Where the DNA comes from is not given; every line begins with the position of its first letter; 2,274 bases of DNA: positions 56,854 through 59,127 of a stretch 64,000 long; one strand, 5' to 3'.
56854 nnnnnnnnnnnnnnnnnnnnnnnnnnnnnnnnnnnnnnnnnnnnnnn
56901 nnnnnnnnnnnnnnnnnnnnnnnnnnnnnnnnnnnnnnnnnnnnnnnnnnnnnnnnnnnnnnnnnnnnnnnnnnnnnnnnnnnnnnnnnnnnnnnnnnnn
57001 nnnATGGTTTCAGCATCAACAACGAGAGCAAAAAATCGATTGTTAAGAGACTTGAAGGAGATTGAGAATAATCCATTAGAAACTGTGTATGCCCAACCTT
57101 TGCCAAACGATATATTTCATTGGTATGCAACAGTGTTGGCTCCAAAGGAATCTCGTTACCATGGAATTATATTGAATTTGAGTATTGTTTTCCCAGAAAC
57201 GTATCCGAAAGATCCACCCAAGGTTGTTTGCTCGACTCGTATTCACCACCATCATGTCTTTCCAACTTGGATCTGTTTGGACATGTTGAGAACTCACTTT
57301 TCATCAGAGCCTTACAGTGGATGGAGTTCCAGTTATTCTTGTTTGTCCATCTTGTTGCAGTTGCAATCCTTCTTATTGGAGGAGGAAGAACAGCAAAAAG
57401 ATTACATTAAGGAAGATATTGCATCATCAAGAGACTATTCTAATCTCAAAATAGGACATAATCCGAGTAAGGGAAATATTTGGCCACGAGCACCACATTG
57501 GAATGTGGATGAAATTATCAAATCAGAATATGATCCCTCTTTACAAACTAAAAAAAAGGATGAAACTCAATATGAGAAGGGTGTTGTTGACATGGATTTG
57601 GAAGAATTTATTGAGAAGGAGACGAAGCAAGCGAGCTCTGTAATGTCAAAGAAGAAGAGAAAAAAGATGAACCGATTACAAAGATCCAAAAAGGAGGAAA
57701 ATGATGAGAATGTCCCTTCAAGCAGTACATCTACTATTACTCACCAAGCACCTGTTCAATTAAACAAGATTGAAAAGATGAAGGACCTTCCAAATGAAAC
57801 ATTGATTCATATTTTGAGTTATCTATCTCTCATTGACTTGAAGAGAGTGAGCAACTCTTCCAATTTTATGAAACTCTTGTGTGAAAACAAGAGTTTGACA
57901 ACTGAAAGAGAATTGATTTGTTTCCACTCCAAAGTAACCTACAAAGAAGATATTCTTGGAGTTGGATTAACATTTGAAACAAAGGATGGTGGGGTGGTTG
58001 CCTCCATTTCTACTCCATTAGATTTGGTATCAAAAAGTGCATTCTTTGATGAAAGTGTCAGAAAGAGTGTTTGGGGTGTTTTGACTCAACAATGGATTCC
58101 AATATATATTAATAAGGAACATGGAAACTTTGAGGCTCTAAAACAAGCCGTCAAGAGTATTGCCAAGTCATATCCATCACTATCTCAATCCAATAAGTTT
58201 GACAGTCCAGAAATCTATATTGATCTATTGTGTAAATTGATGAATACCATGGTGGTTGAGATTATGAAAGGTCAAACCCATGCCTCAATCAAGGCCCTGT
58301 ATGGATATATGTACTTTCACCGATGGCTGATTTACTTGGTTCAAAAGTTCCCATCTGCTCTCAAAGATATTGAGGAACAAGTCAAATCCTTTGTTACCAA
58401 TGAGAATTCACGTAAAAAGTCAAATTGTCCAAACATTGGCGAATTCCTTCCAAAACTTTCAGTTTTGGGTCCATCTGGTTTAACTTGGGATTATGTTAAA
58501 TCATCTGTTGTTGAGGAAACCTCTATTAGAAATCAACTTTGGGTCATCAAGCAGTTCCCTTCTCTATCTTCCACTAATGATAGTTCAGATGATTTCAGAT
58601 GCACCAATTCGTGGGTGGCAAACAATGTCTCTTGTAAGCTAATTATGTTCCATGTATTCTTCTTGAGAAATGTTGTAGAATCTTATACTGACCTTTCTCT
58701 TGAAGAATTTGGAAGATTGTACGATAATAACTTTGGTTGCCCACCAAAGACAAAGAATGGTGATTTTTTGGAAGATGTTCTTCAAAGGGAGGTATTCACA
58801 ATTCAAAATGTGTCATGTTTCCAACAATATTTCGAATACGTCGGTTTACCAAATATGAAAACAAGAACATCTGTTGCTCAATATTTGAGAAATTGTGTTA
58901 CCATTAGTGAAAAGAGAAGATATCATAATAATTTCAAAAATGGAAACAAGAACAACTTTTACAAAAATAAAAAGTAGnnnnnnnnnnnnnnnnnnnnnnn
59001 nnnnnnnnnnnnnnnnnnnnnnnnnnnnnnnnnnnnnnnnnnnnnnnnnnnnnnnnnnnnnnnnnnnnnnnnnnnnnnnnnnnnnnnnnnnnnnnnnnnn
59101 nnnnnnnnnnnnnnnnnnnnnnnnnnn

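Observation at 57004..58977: Ubiquitin-conjugating (UBC) core with HPN-to-HHH substitution fused to an F-box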

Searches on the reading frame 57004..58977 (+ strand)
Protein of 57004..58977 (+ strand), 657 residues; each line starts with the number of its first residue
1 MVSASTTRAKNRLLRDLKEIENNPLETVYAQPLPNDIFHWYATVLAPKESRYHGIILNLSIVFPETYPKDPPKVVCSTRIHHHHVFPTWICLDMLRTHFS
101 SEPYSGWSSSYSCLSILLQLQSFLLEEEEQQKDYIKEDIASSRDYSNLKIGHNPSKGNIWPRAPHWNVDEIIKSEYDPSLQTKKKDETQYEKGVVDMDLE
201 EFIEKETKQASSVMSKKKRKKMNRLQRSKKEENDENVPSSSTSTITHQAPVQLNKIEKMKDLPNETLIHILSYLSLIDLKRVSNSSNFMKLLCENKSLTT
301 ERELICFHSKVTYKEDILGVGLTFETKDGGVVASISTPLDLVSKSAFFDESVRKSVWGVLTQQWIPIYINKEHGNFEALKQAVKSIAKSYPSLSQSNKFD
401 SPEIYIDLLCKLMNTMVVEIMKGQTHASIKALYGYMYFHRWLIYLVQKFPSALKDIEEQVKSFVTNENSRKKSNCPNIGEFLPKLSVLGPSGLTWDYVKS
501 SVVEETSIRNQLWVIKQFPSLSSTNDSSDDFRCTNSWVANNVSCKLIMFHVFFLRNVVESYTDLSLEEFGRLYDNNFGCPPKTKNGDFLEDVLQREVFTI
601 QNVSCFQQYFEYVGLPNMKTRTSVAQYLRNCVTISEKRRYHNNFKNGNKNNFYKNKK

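Call 3: search_protein_families(library=pfam, proteins=[window:57004-58977:+], max_evalue=0.1)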
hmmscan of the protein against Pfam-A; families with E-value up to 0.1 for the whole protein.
window:57004-58977:+ (657 aa): 5 families
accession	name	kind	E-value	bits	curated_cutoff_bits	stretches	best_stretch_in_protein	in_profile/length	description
PF00179.31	UQ_con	-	9.4e-21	74.3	27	1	12-140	1-122/140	Ubiquitin-conjugating enzyme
PF12937.12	F-box-like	-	2.8e-06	27.4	24.3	1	260-298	2-40/47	F-box-like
PF00646.38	F-box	-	3.4e-05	24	20.5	1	261-298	3-40/43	F-box domain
PF15966.10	F-box_4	-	0.0025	18.1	32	1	257-307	3-51/116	F-box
PF05773.27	RWD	-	0.064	13.9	22.8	0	52-78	46-72/112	RWD domain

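Call 4: search_solved_structures(query=window:57004-58977:+, max_evalue=1, show_alignments=3)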
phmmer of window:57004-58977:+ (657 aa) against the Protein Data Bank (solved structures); distinct sequences matched with E-value up to 1: 299 (the best 60 are shown).
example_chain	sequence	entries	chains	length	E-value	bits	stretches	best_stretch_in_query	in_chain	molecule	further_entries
4x57_A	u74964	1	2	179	3.1e-18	68.6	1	4-100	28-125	Ubiquitin-conjugating enzyme E2 8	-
2oxq_A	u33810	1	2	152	6.6e-18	67.5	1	7-110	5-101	Ubiquitin-conjugating enzyme E2D 1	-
8smw_L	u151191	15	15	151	8.2e-18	67.2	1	9-110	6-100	Ubiquitin-conjugating enzyme E2 D3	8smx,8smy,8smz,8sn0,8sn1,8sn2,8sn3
1z2u_A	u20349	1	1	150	9e-18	67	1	9-101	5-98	Ubiquitin-conjugating enzyme E2 2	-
6ttu_D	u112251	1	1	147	9.2e-18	67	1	10-112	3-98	Ubiquitin-conjugating enzyme E2 D2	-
7xed_A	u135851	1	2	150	1.9e-17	66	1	9-109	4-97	UBC core domain-containing protein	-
3tgd_A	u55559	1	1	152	2.1e-17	65.8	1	8-101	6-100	Ubiquitin-conjugating enzyme E2 D2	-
8vk8_A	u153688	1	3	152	2.2e-17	65.7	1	9-122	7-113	Ubiquitin-conjugating enzyme E2 D2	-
6w7z_A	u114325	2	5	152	2.3e-17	65.7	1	9-122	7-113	Ubiquitin-conjugating enzyme E2 D2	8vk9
7lyb_P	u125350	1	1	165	2.3e-17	65.6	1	8-101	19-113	Ubiquitin-conjugating enzyme E2 D3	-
3l1z_A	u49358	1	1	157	2.5e-17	65.6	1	8-101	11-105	Ubiquitin-conjugating enzyme E2 D3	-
6t7f_B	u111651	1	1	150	2.5e-17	65.5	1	9-123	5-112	Ubiquitin-conjugating enzyme E2 D3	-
4r8p_L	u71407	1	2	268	2.6e-17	65.5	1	7-101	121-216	E3 ubiquitin-protein ligase RING2, Ubiquitin-conjugating enzyme E2 D3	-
3l1y_A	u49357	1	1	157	2.6e-17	65.5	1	8-101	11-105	Ubiquitin-conjugating enzyme E2 D2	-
2clw_A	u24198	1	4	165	3e-17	65.3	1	8-101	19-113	UBIQUITIN-CONJUGATING ENZYME E2 D2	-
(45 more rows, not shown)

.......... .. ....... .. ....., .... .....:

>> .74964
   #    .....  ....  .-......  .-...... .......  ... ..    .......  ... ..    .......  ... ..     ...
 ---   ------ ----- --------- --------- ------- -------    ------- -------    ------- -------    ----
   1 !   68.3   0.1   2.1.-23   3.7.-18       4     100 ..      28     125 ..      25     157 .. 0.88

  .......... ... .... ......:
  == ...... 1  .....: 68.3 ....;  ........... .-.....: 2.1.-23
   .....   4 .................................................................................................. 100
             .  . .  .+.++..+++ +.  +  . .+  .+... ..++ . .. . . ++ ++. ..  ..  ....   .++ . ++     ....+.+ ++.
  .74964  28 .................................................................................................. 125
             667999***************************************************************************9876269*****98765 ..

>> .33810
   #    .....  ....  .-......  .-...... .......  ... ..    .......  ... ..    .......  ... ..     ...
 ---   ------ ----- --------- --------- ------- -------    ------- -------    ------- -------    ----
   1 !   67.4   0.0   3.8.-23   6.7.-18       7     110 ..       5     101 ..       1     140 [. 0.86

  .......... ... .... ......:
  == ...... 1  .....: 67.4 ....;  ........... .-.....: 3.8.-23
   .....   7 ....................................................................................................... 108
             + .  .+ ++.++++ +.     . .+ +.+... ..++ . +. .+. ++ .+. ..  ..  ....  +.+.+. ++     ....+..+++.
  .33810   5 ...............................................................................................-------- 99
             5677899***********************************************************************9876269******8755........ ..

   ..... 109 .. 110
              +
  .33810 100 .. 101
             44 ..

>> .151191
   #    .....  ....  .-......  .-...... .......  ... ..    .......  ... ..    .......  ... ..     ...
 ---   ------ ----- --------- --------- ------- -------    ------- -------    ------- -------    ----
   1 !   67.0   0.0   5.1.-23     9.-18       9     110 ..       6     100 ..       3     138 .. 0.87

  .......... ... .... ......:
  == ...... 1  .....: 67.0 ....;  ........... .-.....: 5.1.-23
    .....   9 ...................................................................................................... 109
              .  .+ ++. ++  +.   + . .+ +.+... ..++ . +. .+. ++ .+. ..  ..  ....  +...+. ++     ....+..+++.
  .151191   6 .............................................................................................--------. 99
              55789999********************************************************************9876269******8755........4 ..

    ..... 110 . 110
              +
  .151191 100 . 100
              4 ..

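Call 23: predict_structure(alignment_id=A1)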
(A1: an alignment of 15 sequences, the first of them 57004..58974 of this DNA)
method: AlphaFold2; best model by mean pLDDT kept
length: 657 residues; sequences in the alignment: 15
mean_pLDDT: 79.1   pTM: 0.71
mean pLDDT of the five models: 79.1, 79.1, 78.4, 77.3, 74.4
residues with pLDDT >= 90: 277; 70-90: 242; 50-70: 32; < 50: 106
segments of 3 or more residues with pLDDT < 50: 1-5, 95-106, 183-256, 643-657
pLDDT, mean of each block of 10 residues (from residue 1): 55 89 88 93 92 93 84 88 81 51 52 80 83 90 91 93 91 78 42 32 44 35 32 32 33 52 77 80 85 78 80 92 87 87 89 78 94 94 92 77 92 90 72 93 95 95 93 87 92 92 95 93 86 95 94 91 90 85 80 89 95 92 95 91 43 33
secondary structure, 60 per line:
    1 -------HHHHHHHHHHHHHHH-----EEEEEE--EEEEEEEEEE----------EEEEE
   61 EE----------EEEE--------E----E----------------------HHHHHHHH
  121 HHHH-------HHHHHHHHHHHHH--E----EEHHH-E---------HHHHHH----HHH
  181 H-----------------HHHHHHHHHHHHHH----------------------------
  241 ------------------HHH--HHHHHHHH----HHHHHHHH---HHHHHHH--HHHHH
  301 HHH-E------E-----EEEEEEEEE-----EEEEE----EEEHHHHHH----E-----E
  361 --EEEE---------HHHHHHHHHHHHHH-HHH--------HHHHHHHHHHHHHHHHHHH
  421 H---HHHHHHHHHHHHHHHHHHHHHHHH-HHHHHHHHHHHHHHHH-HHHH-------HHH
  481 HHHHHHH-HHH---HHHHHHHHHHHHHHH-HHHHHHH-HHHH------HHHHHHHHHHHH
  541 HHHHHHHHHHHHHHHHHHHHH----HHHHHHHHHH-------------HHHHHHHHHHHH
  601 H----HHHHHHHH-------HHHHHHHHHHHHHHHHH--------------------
elements in order: H8-22 E28-33 E36-45 E56-62 E73-76 H113-124 H132-144 H168-173 H178-181 H199-212 H264-271 H276-283 H287-293 H296-303 E318-326 E332-336 E341-343 H344-349 E363-366 H376-389 H402-421 H425-448 H450-465 H467-470 H478-487 H495-509 H511-517 H519-522 H529-561 H566-575 H589-601 H606-613 H621-637

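Call 27: search_protein_families(library=pfam, alignment_id=A3, max_evalue=0.001)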
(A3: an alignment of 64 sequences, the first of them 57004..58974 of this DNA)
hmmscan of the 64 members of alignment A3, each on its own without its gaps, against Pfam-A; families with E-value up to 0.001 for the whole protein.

A. member 1, window:57004-58974:+ (657 aa): 3 families
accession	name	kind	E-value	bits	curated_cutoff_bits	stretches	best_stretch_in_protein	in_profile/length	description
PF00179.31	UQ_con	-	9.4e-21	74.3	27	1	12-140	1-122/140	Ubiquitin-conjugating enzyme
PF12937.12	F-box-like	-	2.8e-06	27.4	24.3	1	260-298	2-40/47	F-box-like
PF00646.38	F-box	-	3.4e-05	24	20.5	1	261-298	3-40/43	F-box domain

B. families by the number of members that match (of 64 scanned): 28 families (the first 25 are shown)
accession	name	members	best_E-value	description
PF00179.31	UQ_con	44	8.2e-29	Ubiquitin-conjugating enzyme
PF12937.12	F-box-like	22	2e-12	F-box-like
PF00646.38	F-box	17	7.3e-09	F-box domain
PF13516.12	LRR_6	5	1.2e-22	Leucine Rich repeat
PF00642.30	zf-CCCH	5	1.7e-09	Zinc finger C-x8-C-x5-C-x3-H type (and similar)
PF02342.23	TerD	4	8.2e-18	TerD domain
PF18345.7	zf_CCCH_4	4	7e-07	Zinc finger domain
PF12799.13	LRR_4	3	5.6e-23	Leucine Rich repeats (2 copies)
PF00076.28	RRM_1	3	1.5e-07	RNA recognition motif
PF00092.34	VWA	2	2.5e-18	von Willebrand factor type A domain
PF13768.12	VWA_3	2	1.3e-17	von Willebrand factor type A domain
PF24758.1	LRR_At5g56370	2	8.8e-14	FBD-associated F-box protein At5g56370, LRR repeats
PF13519.12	VWA_2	2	6.4e-12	von Willebrand factor type A domain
PF00560.39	LRR_1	2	6.2e-10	Leucine Rich Repeat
PF18044.7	zf-CCCH_4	2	5.5e-05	CCCH-type zinc finger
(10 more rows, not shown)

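Call 32: fold_search(model_id=the predicted structure, library=pdb)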
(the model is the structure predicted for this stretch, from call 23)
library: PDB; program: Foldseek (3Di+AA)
matches with E <= 10: 670; with E <= 0.001: 320
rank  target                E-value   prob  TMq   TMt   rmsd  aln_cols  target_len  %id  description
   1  6cyo                  7.6e-07  1.00  0.18  0.71   4.5       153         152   29  Crystal structure of human UBE2A (RAD6A) (released 2018-12-12)
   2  2oxq_A                1.3e-06  1.00  0.18  0.71   4.8       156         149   27  Structure of the UbcH5 :CHIP U-box complex (released 2008-02-19)
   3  8vk8_A                1.6e-06  1.00  0.18  0.70   4.5       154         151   28  Structure of UbV.d2.1 in complex with Ube2d2 (released 2024-09-25)
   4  2aak                  1.7e-06  1.00  0.17  0.68   5.3       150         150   28  UBIQUITIN CONJUGATING ENZYME FROM ARABIDOPSIS THALIANA (released 1998-03-18)
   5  2yb6                  1.8e-06  1.00  0.18  0.73   4.2       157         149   27  Native human Rad6 (released 2011-04-20)
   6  8v0d_A                1.9e-06  1.00  0.19  0.54   3.0       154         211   29  Ubch5B-RING3 of MIB1 fusion structure (released 2024-11-27)
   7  8iej_R                1.9e-06  1.00  0.18  0.70   4.7       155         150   28  RNF20-RNF40/hRad6A-Ub/nucleosome complex (released 2023-09-06)
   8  8v0d_B                2.0e-06  1.00  0.19  0.53   3.2       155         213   29  Ubch5B-RING3 of MIB1 fusion structure (released 2024-11-27)
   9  7uvc_A                2.5e-06  1.00  0.18  0.72   4.9       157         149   25  Rad6(P43L)-Bre1 Complex (released 2023-01-11)
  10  8btl_D                2.7e-06  1.00  0.18  0.72   4.4       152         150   28  Crystal structure of a complex between the E2 conjugating enzyme UBE2A and the E3 ligase module from UBR4 (released 2023-12-13)
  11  6cyr                  3.2e-06  1.00  0.18  0.71   4.5       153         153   29  Crystal structure of the UBE2A variant Q93E (released 2018-12-12)
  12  9b55_A                3.2e-06  1.00  0.18  0.73   3.5       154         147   30  Ubiquitin E2-Ub-E3 HECT tetrahedral transthiolation intermediate mimic - state 1 (released 2024-06-05)
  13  8btl_C                3.3e-06  1.00  0.18  0.72   4.4       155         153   28  Crystal structure of a complex between the E2 conjugating enzyme UBE2A and the E3 ligase module from UBR4 (released 2023-12-13)
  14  8uq8_A                3.5e-06  1.00  0.18  0.27   4.3       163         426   28  Crystal structure of RNF168 (RING)-UbcH5c fused to H2A-H2B via a 2-residue linker (released 2024-01-17)
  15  4gpr                  3.5e-06  1.00  0.18  0.68   5.1       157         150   27  Crystal structure of EhUbc5, a ubiquitin conjugating enzyme from Entamoeba histolytica (released 2012-12-12)
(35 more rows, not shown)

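Call 68: find_encoding_contigs(protein=window:57004-58974:+, flank=3000, max_places=3)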
Protein window:57004-58974:+ (657 aa): no gene with exactly this product is on record in the collection.
